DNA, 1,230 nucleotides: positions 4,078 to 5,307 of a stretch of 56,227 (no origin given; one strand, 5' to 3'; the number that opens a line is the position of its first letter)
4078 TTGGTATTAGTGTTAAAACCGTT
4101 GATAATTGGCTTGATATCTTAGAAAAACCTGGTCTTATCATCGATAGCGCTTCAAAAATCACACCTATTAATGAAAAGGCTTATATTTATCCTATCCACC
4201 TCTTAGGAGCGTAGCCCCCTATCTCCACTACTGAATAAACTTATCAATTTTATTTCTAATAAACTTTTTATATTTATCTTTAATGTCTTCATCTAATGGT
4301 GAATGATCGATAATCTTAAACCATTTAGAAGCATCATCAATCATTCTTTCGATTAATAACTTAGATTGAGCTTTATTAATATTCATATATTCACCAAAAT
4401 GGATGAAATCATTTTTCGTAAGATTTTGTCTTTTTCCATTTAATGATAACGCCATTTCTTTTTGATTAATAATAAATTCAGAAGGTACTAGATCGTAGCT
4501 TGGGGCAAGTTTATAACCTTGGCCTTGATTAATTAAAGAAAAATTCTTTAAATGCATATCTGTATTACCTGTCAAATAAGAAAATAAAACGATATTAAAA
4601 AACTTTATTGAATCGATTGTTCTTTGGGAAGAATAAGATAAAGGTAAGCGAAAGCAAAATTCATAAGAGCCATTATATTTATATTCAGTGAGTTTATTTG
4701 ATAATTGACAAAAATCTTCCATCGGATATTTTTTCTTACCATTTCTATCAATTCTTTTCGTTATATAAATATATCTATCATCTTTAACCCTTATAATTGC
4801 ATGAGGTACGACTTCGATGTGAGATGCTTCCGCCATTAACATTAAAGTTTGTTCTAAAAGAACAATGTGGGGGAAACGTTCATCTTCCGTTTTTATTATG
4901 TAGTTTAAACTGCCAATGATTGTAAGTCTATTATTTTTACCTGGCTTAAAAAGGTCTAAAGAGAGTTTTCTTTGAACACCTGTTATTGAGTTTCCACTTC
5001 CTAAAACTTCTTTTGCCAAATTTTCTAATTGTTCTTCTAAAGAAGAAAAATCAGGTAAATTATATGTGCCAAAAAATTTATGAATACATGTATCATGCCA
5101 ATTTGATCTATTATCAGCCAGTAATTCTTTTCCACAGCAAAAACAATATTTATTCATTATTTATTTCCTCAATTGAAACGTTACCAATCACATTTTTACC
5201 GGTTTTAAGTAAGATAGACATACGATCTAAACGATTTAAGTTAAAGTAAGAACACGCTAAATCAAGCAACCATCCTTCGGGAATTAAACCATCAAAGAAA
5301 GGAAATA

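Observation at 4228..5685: Split three-gene HipB / HipS-like / HipT-like kinase module with a Cys/His N-terminal cluster on the kinase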

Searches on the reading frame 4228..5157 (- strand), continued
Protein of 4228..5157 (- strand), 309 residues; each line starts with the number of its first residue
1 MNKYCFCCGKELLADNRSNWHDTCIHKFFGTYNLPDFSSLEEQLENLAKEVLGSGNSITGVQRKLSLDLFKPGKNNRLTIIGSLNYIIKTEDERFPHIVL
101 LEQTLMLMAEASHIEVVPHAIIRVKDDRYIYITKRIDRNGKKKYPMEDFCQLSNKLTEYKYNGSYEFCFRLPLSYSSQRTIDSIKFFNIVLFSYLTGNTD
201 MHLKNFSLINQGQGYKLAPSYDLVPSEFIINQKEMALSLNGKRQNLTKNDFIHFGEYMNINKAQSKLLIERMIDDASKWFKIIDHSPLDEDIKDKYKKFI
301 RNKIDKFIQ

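Call 37: fold_search(model_id=the predicted structure, library=pdb)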
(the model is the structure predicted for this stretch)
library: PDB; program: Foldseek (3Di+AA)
matches with E <= 10: 427; with E <= 0.001: 37
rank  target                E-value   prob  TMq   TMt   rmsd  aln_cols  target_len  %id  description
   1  7wcf                  7.2e-22  1.00  0.85  0.83   3.2       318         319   30  Crystal structure of the kinase with AMP-PNP (released 2022-06-29)
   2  7vkc                  1.1e-21  1.00  0.84  0.82   3.4       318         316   30  Crystal structure of a bacterial Ser/Thr kinase (released 2022-06-29)
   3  7vkb_A                6.0e-20  1.00  0.74  0.87   3.0       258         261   32  Crystal structure of the a bacterial kinase complex (released 2022-06-29)
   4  8ezr_B                9.8e-20  1.00  0.74  0.84   3.5       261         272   33  Crystal structure of the HipS(Lp)-HipT(Lp) complex from Legionella pneumophila, native protein (released 2023-09-27)
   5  8ezs_B                1.2e-19  1.00  0.75  0.86   2.5       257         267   33  Crystal structure of the HipS(Lp)-HipT(Lp) complex from Legionella pneumophila, Sel-met protein (released 2023-09-27)
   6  7ab5_C                1.8e-14  1.00  0.79  0.72   4.2       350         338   17  Crystal structure of the Escherichia coli toxin-antitoxin system HipBST (HipT D233Q) (released 2022-01-12)
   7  7ab3_C                3.7e-14  1.00  0.80  0.74   4.3       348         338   19  Crystal structure of the Escherichia coli toxin-antitoxin system HipBST (HipT S57A) (released 2022-01-12)
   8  7ab4_C                3.9e-14  1.00  0.81  0.74   4.1       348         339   19  Crystal structure of the Escherichia coli toxin-antitoxin system HipBST (HipT S59A) (released 2022-01-12)
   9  7ab4_F                4.2e-14  1.00  0.78  0.71   6.0       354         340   19  Crystal structure of the Escherichia coli toxin-antitoxin system HipBST (HipT S59A) (released 2022-01-12)
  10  7ab3_F                1.4e-13  1.00  0.81  0.74   4.3       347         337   20  Crystal structure of the Escherichia coli toxin-antitoxin system HipBST (HipT S57A) (released 2022-01-12)
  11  7ab5_F                2.0e-13  1.00  0.81  0.75   4.0       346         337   20  Crystal structure of the Escherichia coli toxin-antitoxin system HipBST (HipT D233Q) (released 2022-01-12)
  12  4pu4_B                9.9e-13  1.00  0.71  0.54   4.6       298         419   21  Shewanella oneidensis MR-1 Toxin Antitoxin System HipA, HipB and its operator DNA complex (space group P21) (released 2014-08-06)
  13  4pu4_A                3.7e-12  1.00  0.68  0.52   4.5       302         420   22  Shewanella oneidensis MR-1 Toxin Antitoxin System HipA, HipB and its operator DNA complex (space group P21) (released 2014-08-06)
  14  4pu5                  1.3e-11  1.00  0.71  0.52   9.0       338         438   19  Shewanella oneidensis Toxin Antitoxin System Toxin Protein HipA Bound with AMPPNP and Mg (released 2014-08-06)
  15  3dnv_A                2.4e-11  1.00  0.69  0.53   4.0       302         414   20  MDT Protein (released 2009-01-27)
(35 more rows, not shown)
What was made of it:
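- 4228..5157 (-): hipT: 309-aa HipA-type Ser/Thr kinase core, the predicted toxin. Foldseek: HipT(Lp) TM 0.85, HipT(Ec) TM 0.80 (call 37).
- On HipBST tripartite toxin-antitoxin system: It superposes on solved HipT at TM 0.80-0.85 (call 37).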

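Call 39: find_encoding_contigs(protein=P0001, flank=6000, max_places=4)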
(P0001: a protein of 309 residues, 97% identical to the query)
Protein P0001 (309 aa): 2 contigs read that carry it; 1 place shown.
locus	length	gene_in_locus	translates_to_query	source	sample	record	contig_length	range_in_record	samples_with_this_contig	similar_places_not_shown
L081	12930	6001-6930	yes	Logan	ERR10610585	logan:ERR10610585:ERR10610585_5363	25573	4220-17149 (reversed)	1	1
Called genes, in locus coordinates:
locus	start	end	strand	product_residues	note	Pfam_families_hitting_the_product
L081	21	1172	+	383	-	-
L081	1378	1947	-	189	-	PF01741:MscL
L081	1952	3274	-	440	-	PF19290:PmbA_TldD_2nd, PF19289:PmbA_TldD_3rd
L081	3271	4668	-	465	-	PF01523:PmbA_TldD_1st, PF19290:PmbA_TldD_2nd, PF19289:PmbA_TldD_3rd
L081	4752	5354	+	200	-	-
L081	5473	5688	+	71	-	PF13443:HTH_26 (weak), PF12844:HTH_19, PF01381:HTH_3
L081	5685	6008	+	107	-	PF13657:Couple_hipA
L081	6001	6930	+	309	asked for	PF07804:HipA_C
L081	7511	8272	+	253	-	-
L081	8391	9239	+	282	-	PF02661:Fic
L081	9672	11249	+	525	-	PF00133:tRNA-synt_1, PF01406:tRNA-synt_1e (faint), PF09334:tRNA-synt_1g, PF00133:tRNA-synt_1, PF19303:Anticodon_3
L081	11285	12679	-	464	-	PF04326:SLFN_AlbA_2, PF13749:HATPase_c_4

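Call 68: search_protein_families(library=padloc, proteins=[window:4228-5157:-], max_evalue=0.001)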
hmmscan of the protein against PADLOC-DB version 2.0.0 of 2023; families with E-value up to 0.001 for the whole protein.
window:4228-5157:- (309 aa): 3 families
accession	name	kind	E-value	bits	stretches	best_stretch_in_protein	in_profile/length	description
PDLC04340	PDC-M03A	-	1e-08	33.1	1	184-307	128-233/280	-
PDLC04339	PDC-M03A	-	2.7e-07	28.2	1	180-227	131-178/293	-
PDLC04344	PDC-M03A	-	8e-05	20.2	1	167-223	129-188/305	-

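Call 69: search_protein_families(library=phrogs, proteins=[window:4228-5157:-], max_evalue=0.001)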
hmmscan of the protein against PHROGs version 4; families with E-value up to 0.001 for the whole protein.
window:4228-5157:- (309 aa): 3 families
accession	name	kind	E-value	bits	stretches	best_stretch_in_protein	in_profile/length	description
phrog_22051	-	unknown function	8.4e-08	32.4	1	85-244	167-331/447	-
phrog_14837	-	unknown function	1.7e-07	31.4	1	119-228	220-338/440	-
phrog_30447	-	unknown function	3.2e-05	23.9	1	190-231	337-379/448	-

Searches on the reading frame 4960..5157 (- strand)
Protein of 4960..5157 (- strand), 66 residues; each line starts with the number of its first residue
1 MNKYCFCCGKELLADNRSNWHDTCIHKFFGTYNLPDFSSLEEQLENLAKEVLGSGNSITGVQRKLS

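Call 16: search_solved_structures(query=window:4960-5157:-, max_evalue=10, show_alignments=5)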
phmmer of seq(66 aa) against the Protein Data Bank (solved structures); distinct sequences matched with E-value up to 10: 5.
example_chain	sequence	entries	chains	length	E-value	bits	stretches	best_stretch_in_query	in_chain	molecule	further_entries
9mb5_D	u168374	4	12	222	0.94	13.6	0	18-51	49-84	Hemagglutinin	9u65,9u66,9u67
9u68_B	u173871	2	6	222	1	13.5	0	18-51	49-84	Hemagglutinin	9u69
8gv5_B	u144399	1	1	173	1.1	13.4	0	35-51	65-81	Hemagglutinin HA2 chain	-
1wsb_A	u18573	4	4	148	1.7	12.9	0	38-63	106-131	FLAVODOXIN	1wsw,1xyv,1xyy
1j9g_A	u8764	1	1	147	1.7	12.8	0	38-63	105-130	Flavodoxin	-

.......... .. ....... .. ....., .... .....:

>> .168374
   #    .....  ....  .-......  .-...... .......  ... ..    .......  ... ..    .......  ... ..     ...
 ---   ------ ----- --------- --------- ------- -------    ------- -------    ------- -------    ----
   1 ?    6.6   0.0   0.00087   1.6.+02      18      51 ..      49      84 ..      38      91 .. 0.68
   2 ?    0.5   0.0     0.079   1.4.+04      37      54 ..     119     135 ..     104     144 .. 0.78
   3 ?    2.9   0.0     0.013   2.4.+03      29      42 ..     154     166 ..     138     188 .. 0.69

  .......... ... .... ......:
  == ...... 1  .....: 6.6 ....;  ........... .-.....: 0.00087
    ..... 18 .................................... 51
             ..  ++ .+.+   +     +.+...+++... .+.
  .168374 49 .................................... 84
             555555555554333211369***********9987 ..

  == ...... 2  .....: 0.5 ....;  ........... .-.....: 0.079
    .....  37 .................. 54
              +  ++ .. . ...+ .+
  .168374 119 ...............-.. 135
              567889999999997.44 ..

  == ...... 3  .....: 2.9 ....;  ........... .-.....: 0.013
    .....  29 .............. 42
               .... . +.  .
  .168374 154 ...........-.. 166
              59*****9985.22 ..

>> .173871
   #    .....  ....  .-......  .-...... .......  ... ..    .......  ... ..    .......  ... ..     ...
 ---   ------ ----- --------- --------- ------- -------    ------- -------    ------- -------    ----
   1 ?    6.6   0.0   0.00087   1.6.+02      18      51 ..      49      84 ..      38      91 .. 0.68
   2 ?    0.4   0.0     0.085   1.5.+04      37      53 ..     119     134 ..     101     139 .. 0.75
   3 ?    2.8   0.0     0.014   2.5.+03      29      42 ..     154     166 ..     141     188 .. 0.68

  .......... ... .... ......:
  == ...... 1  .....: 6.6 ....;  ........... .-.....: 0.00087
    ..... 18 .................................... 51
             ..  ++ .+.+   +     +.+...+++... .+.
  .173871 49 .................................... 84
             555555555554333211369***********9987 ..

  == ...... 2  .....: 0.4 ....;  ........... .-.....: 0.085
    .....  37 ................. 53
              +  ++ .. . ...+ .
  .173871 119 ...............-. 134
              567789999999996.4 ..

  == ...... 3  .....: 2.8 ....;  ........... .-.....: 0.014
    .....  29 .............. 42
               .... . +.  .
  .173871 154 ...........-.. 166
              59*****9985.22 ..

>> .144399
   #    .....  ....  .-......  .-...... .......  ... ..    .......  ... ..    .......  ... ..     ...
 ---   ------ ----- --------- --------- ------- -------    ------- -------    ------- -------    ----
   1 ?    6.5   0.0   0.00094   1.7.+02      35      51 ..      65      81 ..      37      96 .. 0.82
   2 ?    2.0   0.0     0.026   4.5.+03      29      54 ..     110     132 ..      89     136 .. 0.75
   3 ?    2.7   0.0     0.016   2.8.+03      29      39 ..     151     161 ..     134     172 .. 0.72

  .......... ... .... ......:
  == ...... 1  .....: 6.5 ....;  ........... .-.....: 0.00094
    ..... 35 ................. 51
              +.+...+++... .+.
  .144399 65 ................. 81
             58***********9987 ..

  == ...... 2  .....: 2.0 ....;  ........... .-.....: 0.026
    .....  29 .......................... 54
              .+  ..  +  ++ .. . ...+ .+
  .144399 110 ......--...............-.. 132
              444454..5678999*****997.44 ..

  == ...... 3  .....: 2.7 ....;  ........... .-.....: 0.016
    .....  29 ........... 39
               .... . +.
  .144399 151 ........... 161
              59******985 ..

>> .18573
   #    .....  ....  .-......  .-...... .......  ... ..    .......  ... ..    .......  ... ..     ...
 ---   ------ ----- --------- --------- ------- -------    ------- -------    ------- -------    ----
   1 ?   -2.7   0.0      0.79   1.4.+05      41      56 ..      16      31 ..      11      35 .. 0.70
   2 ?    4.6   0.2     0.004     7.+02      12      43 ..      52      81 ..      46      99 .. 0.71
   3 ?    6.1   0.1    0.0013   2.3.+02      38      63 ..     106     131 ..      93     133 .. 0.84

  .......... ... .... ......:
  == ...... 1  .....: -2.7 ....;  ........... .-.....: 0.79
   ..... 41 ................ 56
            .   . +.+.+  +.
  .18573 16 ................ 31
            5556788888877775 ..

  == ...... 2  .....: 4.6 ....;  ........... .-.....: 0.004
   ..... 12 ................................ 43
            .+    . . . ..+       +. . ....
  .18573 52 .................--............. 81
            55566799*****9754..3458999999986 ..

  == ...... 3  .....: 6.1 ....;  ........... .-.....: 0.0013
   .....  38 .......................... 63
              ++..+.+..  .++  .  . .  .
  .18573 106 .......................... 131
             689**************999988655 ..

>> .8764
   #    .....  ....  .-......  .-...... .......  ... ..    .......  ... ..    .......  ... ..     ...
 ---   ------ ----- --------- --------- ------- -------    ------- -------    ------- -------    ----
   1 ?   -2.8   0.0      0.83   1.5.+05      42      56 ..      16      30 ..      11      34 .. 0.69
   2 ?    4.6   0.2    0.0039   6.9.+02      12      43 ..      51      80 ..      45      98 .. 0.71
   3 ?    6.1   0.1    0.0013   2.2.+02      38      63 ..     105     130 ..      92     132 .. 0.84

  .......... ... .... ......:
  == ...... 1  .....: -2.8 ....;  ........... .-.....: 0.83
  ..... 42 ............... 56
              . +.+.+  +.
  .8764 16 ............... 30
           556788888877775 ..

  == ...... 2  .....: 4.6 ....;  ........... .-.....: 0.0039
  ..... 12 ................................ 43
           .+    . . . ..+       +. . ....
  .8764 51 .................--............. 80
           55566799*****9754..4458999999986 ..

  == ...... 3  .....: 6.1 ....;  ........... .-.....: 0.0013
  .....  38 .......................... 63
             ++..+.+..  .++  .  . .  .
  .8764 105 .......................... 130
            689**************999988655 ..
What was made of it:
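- Tried and rejected: A PDB sequence search with only the first 66 residues gave chance hits only (call 16).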

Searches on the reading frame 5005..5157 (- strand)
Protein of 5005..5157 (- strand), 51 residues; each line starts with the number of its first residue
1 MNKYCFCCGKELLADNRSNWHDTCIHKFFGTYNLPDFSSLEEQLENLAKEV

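Call 38: search_protein_families(library=pfam, proteins=[window:5005-5157:-], max_evalue=10)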
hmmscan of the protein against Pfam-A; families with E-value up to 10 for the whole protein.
seq(51 aa): 0 families
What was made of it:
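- Tried and rejected: A Pfam scan of three N-terminal peptides at E up to 10 found no family (call 38).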

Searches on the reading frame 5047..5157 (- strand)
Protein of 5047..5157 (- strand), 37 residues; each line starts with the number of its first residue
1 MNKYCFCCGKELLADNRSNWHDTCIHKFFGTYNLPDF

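Call 61: search_protein_representatives(alignment_id=A2)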
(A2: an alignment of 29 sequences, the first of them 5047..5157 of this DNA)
Query: 29 sequences, 37 profile positions. Proteins with E-value up to 0.001 (for the whole library): 455; up to 1e-10: 47; up to 1e-30: 0. The best 150 are listed.
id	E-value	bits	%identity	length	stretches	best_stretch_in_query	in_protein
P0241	4.9e-14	68.0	-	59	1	1-37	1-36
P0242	5.1e-14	67.9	-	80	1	1-37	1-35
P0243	1.6e-13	66.3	-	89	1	4-37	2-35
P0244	2.2e-13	65.9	-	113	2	1-36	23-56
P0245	3.6e-13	65.2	-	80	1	1-37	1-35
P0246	4.7e-13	64.8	-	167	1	1-37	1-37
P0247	5.9e-13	64.5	-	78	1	1-37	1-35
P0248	5.9e-13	64.5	-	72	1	1-37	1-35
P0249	6.1e-13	64.5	-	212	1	1-37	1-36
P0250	6.2e-13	64.4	-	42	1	1-37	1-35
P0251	7.2e-13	64.2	-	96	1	1-37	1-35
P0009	8.5e-13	64.0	-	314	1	1-37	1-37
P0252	9.2e-13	63.9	-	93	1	1-37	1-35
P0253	1.3e-12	63.4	-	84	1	1-37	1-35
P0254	1.4e-12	63.3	-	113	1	1-37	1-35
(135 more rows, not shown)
